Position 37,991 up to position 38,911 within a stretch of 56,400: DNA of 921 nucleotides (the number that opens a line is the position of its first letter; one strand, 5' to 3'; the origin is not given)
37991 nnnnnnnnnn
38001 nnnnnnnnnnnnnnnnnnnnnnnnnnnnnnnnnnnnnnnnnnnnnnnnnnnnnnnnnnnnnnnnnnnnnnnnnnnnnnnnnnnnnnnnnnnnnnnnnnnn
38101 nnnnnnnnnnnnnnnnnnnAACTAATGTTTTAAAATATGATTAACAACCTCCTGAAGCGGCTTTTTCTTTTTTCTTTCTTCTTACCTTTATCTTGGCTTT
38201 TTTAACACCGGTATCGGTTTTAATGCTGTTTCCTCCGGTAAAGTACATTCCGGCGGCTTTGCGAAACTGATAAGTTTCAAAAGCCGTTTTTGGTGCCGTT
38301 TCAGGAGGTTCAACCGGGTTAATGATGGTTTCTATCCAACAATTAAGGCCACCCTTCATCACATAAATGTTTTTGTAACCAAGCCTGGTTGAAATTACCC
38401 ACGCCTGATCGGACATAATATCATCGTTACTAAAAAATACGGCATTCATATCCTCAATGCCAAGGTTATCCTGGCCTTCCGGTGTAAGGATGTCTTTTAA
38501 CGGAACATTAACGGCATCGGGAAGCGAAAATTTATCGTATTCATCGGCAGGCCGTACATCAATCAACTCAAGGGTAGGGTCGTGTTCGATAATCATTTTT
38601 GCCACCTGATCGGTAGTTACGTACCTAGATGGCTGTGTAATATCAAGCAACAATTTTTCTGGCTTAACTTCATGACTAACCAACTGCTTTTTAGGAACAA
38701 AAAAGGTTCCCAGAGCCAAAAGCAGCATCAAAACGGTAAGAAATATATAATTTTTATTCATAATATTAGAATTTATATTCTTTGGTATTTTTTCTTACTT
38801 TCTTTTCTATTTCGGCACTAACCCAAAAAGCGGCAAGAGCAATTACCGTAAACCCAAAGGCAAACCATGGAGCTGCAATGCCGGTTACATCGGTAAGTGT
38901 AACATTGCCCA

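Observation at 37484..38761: Two Cys-less rhodanese paralogs share an identical basic tail ending in SGGC, kept by purifying selection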

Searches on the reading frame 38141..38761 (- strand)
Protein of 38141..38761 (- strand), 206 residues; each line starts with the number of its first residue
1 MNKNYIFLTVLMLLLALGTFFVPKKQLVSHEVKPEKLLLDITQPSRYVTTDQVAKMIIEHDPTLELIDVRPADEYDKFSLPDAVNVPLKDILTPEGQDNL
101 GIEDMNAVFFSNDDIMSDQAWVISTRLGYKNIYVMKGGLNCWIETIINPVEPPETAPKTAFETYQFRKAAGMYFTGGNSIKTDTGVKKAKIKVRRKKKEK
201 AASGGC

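Call 3: search_protein_families(library=pfam, proteins=[window:38141-38761:-], max_evalue=0.01)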
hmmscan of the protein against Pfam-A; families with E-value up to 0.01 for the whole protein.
window:38141-38761:- (206 aa): 1 family
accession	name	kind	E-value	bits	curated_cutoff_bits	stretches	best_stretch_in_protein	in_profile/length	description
PF00581.25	Rhodanese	-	3.1e-14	53.7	22.2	1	50-144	2-101/102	Rhodanese-like domain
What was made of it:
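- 38141..38761 (-): rhdB: 206-aa membrane-anchored, Cys-less rhodanese-like paralogue with the same tail. Pfam Rhodanese E 3.1e-14 (call 3).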

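Call 4: search_protein_families(library=ncbifam, proteins=[window:38141-38761:-], max_evalue=0.01)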
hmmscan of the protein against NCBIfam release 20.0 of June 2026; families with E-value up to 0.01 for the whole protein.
window:38141-38761:- (206 aa): 5 families
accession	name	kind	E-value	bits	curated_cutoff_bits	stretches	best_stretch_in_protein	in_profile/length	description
NF005902.0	PRK07878.1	equivalog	8.4e-08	31.5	647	1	48-146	289-385/392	adenylyltransferase/sulfurtransferase MoeZ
NF006444.0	PRK08762.1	equivalog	2e-07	30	449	1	36-164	5-128/387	molybdopterin-synthase adenylyltransferase MoeB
NF045694.1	seleno_TsoB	exception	1e-06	27.2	805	1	6-153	3-159/572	rhodanese/DsbD fusion-like selenoprotein TsoB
NF005646.0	PRK07411.1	equivalog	4.8e-05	22.7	633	1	48-146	284-383/390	molybdopterin-synthase adenylyltransferase MoeB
NF007627.0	PRK10287.1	equivalog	0.0082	16.4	102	0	66-139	23-94/104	thiosulfate sulfurtransferase PspE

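Call 6: find_homologous_proteins(query=window:38141-38761:-, max_evalue=0.001)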
Query window:38141-38761:- (206 aa): 849 proteins with E <= 0.001 among 1019 candidates; the best 120 are listed.
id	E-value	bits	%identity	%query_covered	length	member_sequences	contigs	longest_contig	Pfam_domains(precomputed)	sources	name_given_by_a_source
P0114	1.7e-133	460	100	100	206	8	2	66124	PF00581.26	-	-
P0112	4.0e-130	449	97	100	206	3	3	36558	PF00581.26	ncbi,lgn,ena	-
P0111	9.5e-128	442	95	100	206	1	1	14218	PF00581.26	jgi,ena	-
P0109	2.0e-121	421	88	100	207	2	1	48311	PF00581.26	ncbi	-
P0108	6.9e-120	416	88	100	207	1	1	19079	PF00581.26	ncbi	-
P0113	4.5e-107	374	80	100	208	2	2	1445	PF00581.26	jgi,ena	-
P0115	9.6e-104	363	79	100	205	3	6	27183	PF00581.26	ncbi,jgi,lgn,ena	jgi:rhodanese-related sulfurtransferase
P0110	2.0e-102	359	79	100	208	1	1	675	PF00581.26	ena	-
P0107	1.2e-101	357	78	100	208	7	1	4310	PF00581.26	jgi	-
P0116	9.1e-100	350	77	100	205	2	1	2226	PF00581.26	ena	-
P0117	1.0e-99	350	77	100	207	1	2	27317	PF00581.26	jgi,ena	-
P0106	1.2e-96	340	74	100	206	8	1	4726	PF00581.26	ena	-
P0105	3.6e-95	335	72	100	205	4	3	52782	PF00581.26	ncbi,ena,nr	ncbi:MAG: hypothetical protein DRJ09_08730 [Bacteroidetes bacterium]|nr:MAG: hypothetical protein DR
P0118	2.4e-94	333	70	100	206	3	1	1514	PF00581.26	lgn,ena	-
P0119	9.7e-93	327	72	100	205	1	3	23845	PF00581.26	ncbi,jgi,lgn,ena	-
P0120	3.4e-81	290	67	100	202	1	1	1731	PF00581.26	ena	-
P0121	2.0e-80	287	64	100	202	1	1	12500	PF00581.26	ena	-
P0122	4.1e-79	283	64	100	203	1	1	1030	PF00581.26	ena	-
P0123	7.5e-79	282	64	100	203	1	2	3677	PF00581.26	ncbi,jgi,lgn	jgi:3-mercaptopyruvate sulfurtransferase SseA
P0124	1.2e-77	278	63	100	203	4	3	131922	PF00581.26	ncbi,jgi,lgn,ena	-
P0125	2.1e-77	277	63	100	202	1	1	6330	PF00581.26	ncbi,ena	-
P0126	5.6e-77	276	60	100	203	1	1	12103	PF00581.26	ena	-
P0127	8.2e-77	275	63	100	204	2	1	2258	PF00581.26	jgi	jgi:rhodanese-related sulfurtransferase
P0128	1.2e-76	275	62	100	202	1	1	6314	PF00581.26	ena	-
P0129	1.3e-76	275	64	86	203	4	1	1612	PF00581.26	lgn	-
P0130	1.4e-76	275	63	100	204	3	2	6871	PF00581.26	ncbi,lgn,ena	-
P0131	1.8e-76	274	62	100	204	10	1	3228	PF00581.26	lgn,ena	-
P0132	2.8e-76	274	62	100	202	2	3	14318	PF00581.26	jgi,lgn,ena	jgi:rhodanese-related sulfurtransferase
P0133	4.8e-76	273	62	100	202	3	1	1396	PF00581.26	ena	-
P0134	6.9e-76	272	61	100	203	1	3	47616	PF00581.26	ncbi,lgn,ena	-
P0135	8.6e-76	272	62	100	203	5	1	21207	PF00581.26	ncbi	-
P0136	8.9e-76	272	61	100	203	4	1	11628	PF00581.26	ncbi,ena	-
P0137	9.1e-76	272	61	100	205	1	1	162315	PF00581.26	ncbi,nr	ncbi:MAG: rhodanese-like domain-containing protein [Bacteroidales bacterium]|nr:rhodanese-like domai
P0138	1.1e-75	272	62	100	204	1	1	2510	PF00581.26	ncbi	-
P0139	1.3e-75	272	64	86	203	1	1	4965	PF00581.26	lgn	-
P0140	2.1e-75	271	61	100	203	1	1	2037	PF00581.26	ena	-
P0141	2.7e-75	270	62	100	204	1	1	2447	PF00581.26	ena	-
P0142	2.8e-75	270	60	100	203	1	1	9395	PF00581.26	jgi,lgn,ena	-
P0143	2.8e-75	270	60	100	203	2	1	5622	PF00581.26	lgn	-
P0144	3.9e-75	270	61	100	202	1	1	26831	PF00581.26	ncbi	-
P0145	4.0e-75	270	60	100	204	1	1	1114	PF00581.26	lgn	-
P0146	5.2e-75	270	61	100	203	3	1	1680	PF00581.26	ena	-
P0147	6.0e-75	269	61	100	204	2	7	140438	PF00581.26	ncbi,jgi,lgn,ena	jgi:rhodanese-related sulfurtransferase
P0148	6.3e-75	269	58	100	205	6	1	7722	PF00581.26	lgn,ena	-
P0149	7.4e-75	269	58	100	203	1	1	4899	PF00581.26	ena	-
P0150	1.0e-74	269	63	100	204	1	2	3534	PF00581.26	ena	-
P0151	1.1e-74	269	61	100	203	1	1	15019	PF00581.26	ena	-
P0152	1.4e-74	268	61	100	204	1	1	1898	PF00581.26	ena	-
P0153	1.8e-74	268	60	100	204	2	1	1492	PF00581.26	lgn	-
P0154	2.1e-74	268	60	100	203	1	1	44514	PF00581.26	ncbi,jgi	-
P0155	2.8e-74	267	61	100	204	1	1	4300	PF00581.26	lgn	-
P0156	2.9e-74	267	59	100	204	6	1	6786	PF00581.26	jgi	jgi:rhodanese-related sulfurtransferase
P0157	3.4e-74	267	58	100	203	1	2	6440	PF00581.26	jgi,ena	-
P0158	3.6e-74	267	61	100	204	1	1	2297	PF00581.26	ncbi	-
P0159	3.6e-74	267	61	100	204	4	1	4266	PF00581.26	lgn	-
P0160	4.2e-74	267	61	100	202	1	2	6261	PF00581.26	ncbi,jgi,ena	-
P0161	4.7e-74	266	61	100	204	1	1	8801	PF00581.26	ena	-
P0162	4.9e-74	266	60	100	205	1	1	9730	PF00581.26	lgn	-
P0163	5.5e-74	266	60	100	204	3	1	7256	PF00581.26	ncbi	-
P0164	6.7e-74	266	60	100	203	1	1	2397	PF00581.26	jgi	-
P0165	7.1e-74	266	64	95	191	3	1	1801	PF00581.26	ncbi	-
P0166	7.5e-74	266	59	100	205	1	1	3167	PF00581.26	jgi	-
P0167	8.9e-74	266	62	100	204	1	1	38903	PF00581.26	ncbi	-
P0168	9.9e-74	265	61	100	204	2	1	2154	PF00581.26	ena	-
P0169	1.0e-73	265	59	100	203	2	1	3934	PF00581.26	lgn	-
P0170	1.1e-73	265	60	100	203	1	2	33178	PF00581.26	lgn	-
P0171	1.2e-73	265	63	86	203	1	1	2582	PF00581.26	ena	-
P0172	1.2e-73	265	63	86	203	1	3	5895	PF00581.26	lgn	-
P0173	1.3e-73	265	60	100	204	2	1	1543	PF00581.26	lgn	-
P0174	1.4e-73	265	60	100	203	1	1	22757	PF00581.26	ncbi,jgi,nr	ncbi:MAG: rhodanese-like domain-containing protein [Chlorobi bacterium]|nr:rhodanese-like domain-con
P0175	2.0e-73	264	59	100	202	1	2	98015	PF00581.26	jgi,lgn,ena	jgi:rhodanese-related sulfurtransferase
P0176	2.2e-73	264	60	100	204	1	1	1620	PF00581.26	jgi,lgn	jgi:rhodanese-related sulfurtransferase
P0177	2.9e-73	264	59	100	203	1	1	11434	PF00581.26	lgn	-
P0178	3.2e-73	264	60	100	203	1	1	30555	PF00581.26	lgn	-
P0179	3.3e-73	264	58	100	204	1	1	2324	PF00581.26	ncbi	-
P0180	4.5e-73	263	58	100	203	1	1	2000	PF00581.26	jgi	jgi:3-mercaptopyruvate sulfurtransferase SseA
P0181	8.6e-73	262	58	100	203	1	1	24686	PF00581.26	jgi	jgi:3-mercaptopyruvate sulfurtransferase SseA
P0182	8.7e-73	262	58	100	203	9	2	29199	PF00581.26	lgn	-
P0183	9.2e-73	262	60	100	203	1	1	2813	PF00581.26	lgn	-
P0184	1.1e-72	262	57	100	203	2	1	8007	PF00581.26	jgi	jgi:3-mercaptopyruvate sulfurtransferase SseA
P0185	1.2e-72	262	57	100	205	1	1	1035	PF00581.26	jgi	jgi:rhodanese-related sulfurtransferase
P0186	1.2e-72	262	62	95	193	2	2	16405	PF00581.26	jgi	jgi:rhodanese-related sulfurtransferase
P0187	1.2e-72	262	58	100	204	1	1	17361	PF00581.26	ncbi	-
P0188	1.2e-72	262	59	100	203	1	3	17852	PF00581.26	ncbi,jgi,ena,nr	ncbi:MAG: hypothetical protein B6D64_09940 [Bacteroidetes bacterium 4484_276]|nr:MAG: hypothetical p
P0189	1.5e-72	261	58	100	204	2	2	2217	PF00581.26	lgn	-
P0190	1.6e-72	261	58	100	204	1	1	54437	PF00581.26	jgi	jgi:rhodanese-related sulfurtransferase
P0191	1.6e-72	261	58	100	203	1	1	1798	PF00581.26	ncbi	-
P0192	1.7e-72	261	60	100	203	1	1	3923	PF00581.26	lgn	-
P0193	1.9e-72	261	58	100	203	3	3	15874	PF00581.26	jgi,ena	-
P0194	1.9e-72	261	60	100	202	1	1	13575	PF00581.26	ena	-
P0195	2.1e-72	261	58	100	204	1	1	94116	PF00581.26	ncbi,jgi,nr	ncbi:MAG: rhodanese-like domain-containing protein [Chlorobi bacterium]|nr:rhodanese-like domain-con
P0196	2.1e-72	261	58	100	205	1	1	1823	PF00581.26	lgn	-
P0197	2.2e-72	261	60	100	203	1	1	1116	PF00581.26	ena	-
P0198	2.8e-72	261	60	100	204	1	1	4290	PF00581.26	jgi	jgi:rhodanese-related sulfurtransferase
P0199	3.3e-72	260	57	100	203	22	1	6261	PF00581.26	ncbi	-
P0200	3.3e-72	260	57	100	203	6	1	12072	PF00581.26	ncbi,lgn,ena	-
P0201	3.5e-72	260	61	100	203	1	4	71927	PF00581.26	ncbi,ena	-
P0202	3.6e-72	260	58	100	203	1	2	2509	PF00581.26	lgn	-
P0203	3.8e-72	260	59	100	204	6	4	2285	PF00581.26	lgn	-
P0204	4.1e-72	260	61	86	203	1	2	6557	PF00581.26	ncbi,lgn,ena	-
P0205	4.6e-72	260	58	100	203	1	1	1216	PF00581.26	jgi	jgi:3-mercaptopyruvate sulfurtransferase SseA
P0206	4.7e-72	260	58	100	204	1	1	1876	PF00581.26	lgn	-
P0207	5.4e-72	260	59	100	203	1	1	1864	PF00581.26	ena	-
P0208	6.0e-72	260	59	100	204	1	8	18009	PF00581.26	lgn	-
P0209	6.3e-72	259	58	100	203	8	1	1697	PF00581.26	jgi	-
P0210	7.9e-72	259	61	100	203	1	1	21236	PF00581.26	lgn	-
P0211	8.7e-72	259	58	100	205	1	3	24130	PF00581.26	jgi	jgi:rhodanese-related sulfurtransferase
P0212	8.8e-72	259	58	100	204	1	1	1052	PF00581.26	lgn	-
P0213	1.3e-71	258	60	100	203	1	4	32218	PF00581.26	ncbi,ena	-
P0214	1.4e-71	258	60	100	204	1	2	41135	PF00581.26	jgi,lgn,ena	-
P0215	1.6e-71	258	61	100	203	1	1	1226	PF00581.26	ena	-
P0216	1.6e-71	258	58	100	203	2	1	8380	PF00581.26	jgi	-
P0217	1.7e-71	258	59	100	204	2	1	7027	PF00581.26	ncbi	-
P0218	1.7e-71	258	57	100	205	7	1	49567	PF00581.26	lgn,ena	-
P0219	1.9e-71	258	58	100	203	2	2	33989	PF00581.26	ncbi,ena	-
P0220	1.9e-71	258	60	100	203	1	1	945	PF00581.26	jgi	-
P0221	2.1e-71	258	59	100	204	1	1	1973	PF00581.26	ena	-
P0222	2.1e-71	258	58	100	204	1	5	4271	PF00581.26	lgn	-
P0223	2.2e-71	258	59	100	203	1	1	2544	PF00581.26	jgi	jgi:rhodanese-related sulfurtransferase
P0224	2.5e-71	258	58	100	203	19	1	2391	PF00581.26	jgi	-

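Call 15: find_encoding_contigs(protein=P0195, flank=10000, max_places=2)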
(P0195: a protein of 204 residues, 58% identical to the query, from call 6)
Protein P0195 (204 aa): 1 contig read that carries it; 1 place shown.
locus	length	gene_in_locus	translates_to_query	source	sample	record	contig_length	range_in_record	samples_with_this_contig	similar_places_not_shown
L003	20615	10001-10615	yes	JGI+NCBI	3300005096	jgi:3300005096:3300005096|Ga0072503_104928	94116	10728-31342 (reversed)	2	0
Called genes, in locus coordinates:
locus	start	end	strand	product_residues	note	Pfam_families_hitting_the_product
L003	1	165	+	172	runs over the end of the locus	PF00581:Rhodanese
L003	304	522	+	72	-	PF13744:HTH_37 (weak), PF13560:HTH_31, PF12844:HTH_19, PF01381:HTH_3, PF13443:HTH_26 (faint)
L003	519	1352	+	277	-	-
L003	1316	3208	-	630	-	PF07669:Eco57I, PF02384:N6_Mtase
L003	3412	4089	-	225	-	PF00027:cNMP_binding, PF13545:HTH_Crp_2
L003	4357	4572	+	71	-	-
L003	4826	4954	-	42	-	-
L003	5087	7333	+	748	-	PF00384:Molybdopterin, PF01568:Molydop_binding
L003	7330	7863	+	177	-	PF12797:Fer4_2 (weak), PF12837:Fer4_6 (faint), PF14697:Fer4_21 (faint), PF12798:Fer4_3 (faint), PF13237:Fer4_10 (weak), PF13247:Fer4_11, PF25160:LdpA_Fe-S-bd (weak), PF00037:Fer4, +3 more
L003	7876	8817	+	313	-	PF03916:NrfD, PF14589:NrfD_2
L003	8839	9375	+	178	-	PF04143:Sulf_transp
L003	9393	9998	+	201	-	PF20398:DUF6691 (faint), PF04143:Sulf_transp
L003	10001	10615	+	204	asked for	PF00581:Rhodanese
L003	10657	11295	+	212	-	PF00581:Rhodanese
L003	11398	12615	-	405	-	PF02547:Queuosine_synth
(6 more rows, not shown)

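Call 25: search_protein_representatives(alignment_id=A3)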
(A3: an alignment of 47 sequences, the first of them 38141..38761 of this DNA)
Query: 47 sequences, 212 profile positions. Proteins with E-value up to 0.001 (for the whole library): 18357; up to 1e-10: 2227; up to 1e-30: 227. The best 150 are listed.
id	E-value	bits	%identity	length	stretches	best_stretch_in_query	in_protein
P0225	1.4e-103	361.6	-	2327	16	53-163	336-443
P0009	7.1e-84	297.2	-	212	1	1-212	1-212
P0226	7.8e-82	290.6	-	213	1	1-212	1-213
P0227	8.4e-74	264.3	-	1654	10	12-155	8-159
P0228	2.6e-69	249.6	-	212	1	1-212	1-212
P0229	3.6e-69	249.2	-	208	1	1-212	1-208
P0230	2.6e-66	239.9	-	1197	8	72-156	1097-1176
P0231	2.1e-61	223.8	-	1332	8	68-155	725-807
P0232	3.0e-58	213.5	-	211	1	1-212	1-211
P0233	7.3e-53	195.9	-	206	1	9-212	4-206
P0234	2.0e-52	194.5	-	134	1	1-134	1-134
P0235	3.0e-52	193.9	-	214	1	3-212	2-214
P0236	5.7e-51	189.7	-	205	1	9-212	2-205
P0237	1.5e-50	188.3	-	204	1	9-212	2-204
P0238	2.1e-50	187.9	-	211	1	3-212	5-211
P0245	2.1e-47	178.0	-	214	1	9-212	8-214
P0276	1.8e-42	161.9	-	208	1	13-212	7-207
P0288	1.2e-40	156.0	-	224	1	8-199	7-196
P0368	1.1e-34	136.6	-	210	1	14-202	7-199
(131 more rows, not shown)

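Call 30: find_related_loci(query=A2, collection=genome_contigs, flank=10000)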
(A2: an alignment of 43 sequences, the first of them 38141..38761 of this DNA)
Query A2 (206 aa) in genome_contigs; peptide patterns used: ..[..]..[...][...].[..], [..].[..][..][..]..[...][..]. (x = any residue, [..] = any of these).
230 stretches matched a pattern; 140 encode a relative of the query (tblastn E <= 1e-3); the best 80 are kept; 80 distinct loci.
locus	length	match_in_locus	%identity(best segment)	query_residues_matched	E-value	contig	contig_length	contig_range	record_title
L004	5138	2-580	97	14-206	1e-128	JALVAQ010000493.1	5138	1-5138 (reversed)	MAG: Bacteroidales bacterium isolate 132-544_metabat2_scaf2bin.094 132-544_scaffold_8511_c1, whole genome shotgun sequen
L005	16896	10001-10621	88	1-206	2e-108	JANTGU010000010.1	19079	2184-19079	MAG: Bacteroidales bacterium isolate bin10084 c_000000002616, whole genome shotgun sequence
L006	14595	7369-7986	75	1-206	2e-94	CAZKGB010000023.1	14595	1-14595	MAG TPA_asm: uncultured Lentimicrobiaceae bacterium isolate binchicken_co291_82 genome assembly, contig: NODE_1053_lengt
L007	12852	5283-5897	79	1-206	1e-93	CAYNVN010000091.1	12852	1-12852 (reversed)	MAG TPA_asm: uncultured Lentimicrobiaceae bacterium isolate binchicken_co219_445 genome assembly, contig: k141_1236954,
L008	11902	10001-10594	64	5-206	6e-86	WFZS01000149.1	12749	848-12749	MAG: Bacteroidales bacterium isolate S143_28 k151_433199, whole genome shotgun sequence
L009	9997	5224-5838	72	1-206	2e-84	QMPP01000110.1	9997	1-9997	MAG: Bacteroidetes bacterium isolate B16_G9 B16_Guay9_scaffold_08436, whole genome shotgun sequence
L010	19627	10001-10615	61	1-206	1e-83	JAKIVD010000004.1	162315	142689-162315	MAG: Bacteroidales bacterium isolate D100SM.bin.7 NODE_20_length_162315_cov_7.520991, whole genome shotgun sequence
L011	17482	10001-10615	72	1-206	3e-83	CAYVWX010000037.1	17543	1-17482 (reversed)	MAG TPA_asm: uncultured Lentimicrobiaceae bacterium isolate SRP163575_co1_344 genome assembly, contig: NODE_6874_length_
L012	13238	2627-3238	60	1-206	4e-82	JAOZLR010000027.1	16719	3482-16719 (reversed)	MAG: Bacteroidales bacterium isolate GMC10.metabat2.87 NODE_2094_length_16719_cov_53.919047, whole genome shotgun sequen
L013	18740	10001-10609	60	1-206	2e-81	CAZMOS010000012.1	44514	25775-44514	MAG TPA_asm: uncultured Lentimicrobiaceae bacterium isolate binchicken_co64_129 genome assembly, contig: NODE_479_length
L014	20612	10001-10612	61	1-206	2e-81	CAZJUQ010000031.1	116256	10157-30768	MAG TPA_asm: uncultured Lentimicrobiaceae bacterium isolate binchicken_co219_298 genome assembly, contig: k141_1463880,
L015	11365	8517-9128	59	1-206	7e-81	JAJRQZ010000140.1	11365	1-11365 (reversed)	MAG: Bacteroidetes bacterium isolate Dive100_bin2.33 k141_751979, whole genome shotgun sequence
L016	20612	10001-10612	58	1-206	7e-81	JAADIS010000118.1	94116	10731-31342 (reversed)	MAG: Chlorobiota bacterium isolate M_MetaBat.65 contig-127_352, whole genome shotgun sequence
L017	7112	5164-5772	58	1-206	4e-80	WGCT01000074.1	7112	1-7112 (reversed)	MAG: Draconibacterium sp. isolate S145_14 k151_128462, whole genome shotgun sequence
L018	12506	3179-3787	59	1-206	5e-80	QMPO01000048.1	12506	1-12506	MAG: Bacteroidetes bacterium isolate B17_G6 B17_Guay6_scaffold_03302, whole genome shotgun sequence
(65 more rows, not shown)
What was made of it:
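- The carriers come from sulfidic and sediment habitats (call 30).
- Tried and rejected: Alignment A2 worked (call 30).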

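Call 32: find_homologous_proteins(query=P0245, max_evalue=0.001)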
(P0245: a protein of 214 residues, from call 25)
Query P0245 (214 aa): 22 proteins with E <= 0.001 among 155 candidates.
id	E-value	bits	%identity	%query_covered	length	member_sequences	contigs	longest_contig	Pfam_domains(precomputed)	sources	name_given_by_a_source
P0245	1.6e-139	480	100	100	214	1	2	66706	PF00581.26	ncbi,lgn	ncbi:MAG: hypothetical protein Kow00127_04550 [Bacteroidales bacterium]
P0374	1.0e-57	213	47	100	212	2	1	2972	PF00581.26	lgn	-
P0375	6.1e-56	207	47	100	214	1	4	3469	PF00581.26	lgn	-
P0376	1.5e-55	206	44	100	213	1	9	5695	PF00581.26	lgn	-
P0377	3.1e-54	202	43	100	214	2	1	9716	PF00581.26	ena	-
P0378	2.4e-53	199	44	100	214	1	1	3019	PF00581.26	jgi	jgi:rhodanese-related sulfurtransferase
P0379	1.1e-51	193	47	100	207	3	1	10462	PF00581.26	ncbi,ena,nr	ncbi:MAG: hypothetical protein KDC05_14085 [Bacteroidales bacterium]|nr:hypothetical protein [Bacter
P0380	8.5e-51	191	46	100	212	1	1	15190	PF00581.26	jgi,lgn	-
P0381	1.3e-50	190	45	100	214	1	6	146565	PF00581.26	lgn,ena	-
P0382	6.0e-50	188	42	100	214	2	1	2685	PF00581.26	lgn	-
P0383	1.8e-49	186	44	100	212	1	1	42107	PF00581.26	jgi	jgi:rhodanese-related sulfurtransferase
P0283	5.0e-48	181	45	100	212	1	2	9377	PF00581.26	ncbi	-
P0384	1.5e-46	177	42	100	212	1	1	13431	PF00581.26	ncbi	-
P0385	5.4e-46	175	46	100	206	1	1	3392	PF00581.26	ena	-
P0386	8.5e-46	174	44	100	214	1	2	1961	PF00581.26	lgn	-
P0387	5.7e-45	172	39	100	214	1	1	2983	PF00581.26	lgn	-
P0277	1.2e-44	170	39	100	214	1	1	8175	PF00581.26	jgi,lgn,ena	-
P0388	3.5e-44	169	44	100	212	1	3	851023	PF00581.26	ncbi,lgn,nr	ncbi:MAG: rhodanese-like domain-containing protein [Bacteroidetes bacterium]|nr:rhodanese-like domai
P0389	9.5e-42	161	41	100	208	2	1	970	PF00581.26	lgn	-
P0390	1.5e-35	141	39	100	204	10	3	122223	PF00581.26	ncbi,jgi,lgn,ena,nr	ncbi:MAG TPA: rhodanese-like domain-containing protein [Bacteroidales bacterium]|nr:rhodanese-like d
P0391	4.3e-32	129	48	61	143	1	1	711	PF00581.26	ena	-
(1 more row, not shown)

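Call 33: find_encoding_contigs(protein=P0245, flank=10000, max_places=1)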
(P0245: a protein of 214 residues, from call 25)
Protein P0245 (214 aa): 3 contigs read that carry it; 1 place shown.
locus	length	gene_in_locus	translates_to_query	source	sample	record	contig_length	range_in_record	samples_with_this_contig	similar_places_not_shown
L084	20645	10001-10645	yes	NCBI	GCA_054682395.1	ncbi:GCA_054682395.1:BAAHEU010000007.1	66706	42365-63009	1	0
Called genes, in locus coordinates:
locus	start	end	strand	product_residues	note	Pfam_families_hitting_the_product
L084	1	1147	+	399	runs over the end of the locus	-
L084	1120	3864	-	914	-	PF00033:Cytochrome_B, PF14522:Cytochrome_C7 (faint), PF14537:Cytochrom_c3_2 (faint)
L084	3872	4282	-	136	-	PF00355:Rieske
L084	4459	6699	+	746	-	PF04879:Molybdop_Fe4S4 (weak), PF00384:Molybdopterin, PF01568:Molydop_binding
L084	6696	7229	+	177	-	PF12798:Fer4_3 (faint), PF13237:Fer4_10 (weak), PF13247:Fer4_11, PF25160:LdpA_Fe-S-bd (weak), PF00037:Fer4, PF12797:Fer4_2 (weak), PF12837:Fer4_6 (weak), PF13237:Fer4_10 (weak), +3 more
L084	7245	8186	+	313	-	PF03916:NrfD, PF14589:NrfD_2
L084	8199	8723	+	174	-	PF04143:Sulf_transp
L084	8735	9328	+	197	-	PF04143:Sulf_transp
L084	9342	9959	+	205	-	PF00581:Rhodanese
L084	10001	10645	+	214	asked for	PF00581:Rhodanese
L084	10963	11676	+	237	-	PF13505:OMP_b-brl (faint), PF19573:DUF6089 (faint)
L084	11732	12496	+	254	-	-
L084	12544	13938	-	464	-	PF13568:OMP_b-brl_2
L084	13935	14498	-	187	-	PF07638:Sigma70_ECF, PF04542:Sigma70_r2, PF08281:Sigma70_r4_2, PF04545:Sigma70_r4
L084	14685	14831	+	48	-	-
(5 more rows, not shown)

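Call 34: find_encoding_contigs(protein=P0388, flank=10000, max_places=1)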
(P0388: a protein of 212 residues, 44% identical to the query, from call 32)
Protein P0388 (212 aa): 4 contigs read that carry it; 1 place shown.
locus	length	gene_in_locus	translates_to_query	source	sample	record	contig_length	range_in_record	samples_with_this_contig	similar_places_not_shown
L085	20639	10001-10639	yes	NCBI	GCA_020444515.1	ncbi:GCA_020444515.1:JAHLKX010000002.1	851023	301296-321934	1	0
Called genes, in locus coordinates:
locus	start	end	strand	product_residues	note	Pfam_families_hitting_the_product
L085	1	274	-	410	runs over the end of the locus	PF07992:Pyr_redox_2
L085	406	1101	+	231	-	PF00027:cNMP_binding, PF13545:HTH_Crp_2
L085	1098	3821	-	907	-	PF00033:Cytochrome_B, PF13631:Cytochrom_B_N_2 (weak), PF14522:Cytochrome_C7 (faint), PF14537:Cytochrom_c3_2 (faint)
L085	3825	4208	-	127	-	PF00355:Rieske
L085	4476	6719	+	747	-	PF00384:Molybdopterin, PF01568:Molydop_binding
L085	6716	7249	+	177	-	PF12797:Fer4_2 (faint), PF12837:Fer4_6 (faint), PF12798:Fer4_3 (faint), PF12800:Fer4_4 (faint), PF13237:Fer4_10 (weak), PF13247:Fer4_11, PF25160:LdpA_Fe-S-bd (weak), PF00037:Fer4, +2 more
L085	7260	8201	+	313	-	PF03916:NrfD, PF14589:NrfD_2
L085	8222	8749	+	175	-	PF04143:Sulf_transp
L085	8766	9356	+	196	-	PF04143:Sulf_transp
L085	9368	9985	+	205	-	PF00581:Rhodanese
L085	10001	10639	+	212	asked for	PF00581:Rhodanese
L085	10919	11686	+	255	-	PF13505:OMP_b-brl, PF19573:DUF6089 (weak)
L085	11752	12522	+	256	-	PF13505:OMP_b-brl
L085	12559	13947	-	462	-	PF13568:OMP_b-brl_2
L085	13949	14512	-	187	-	PF07638:Sigma70_ECF, PF04542:Sigma70_r2, PF08281:Sigma70_r4_2, PF04545:Sigma70_r4 (weak)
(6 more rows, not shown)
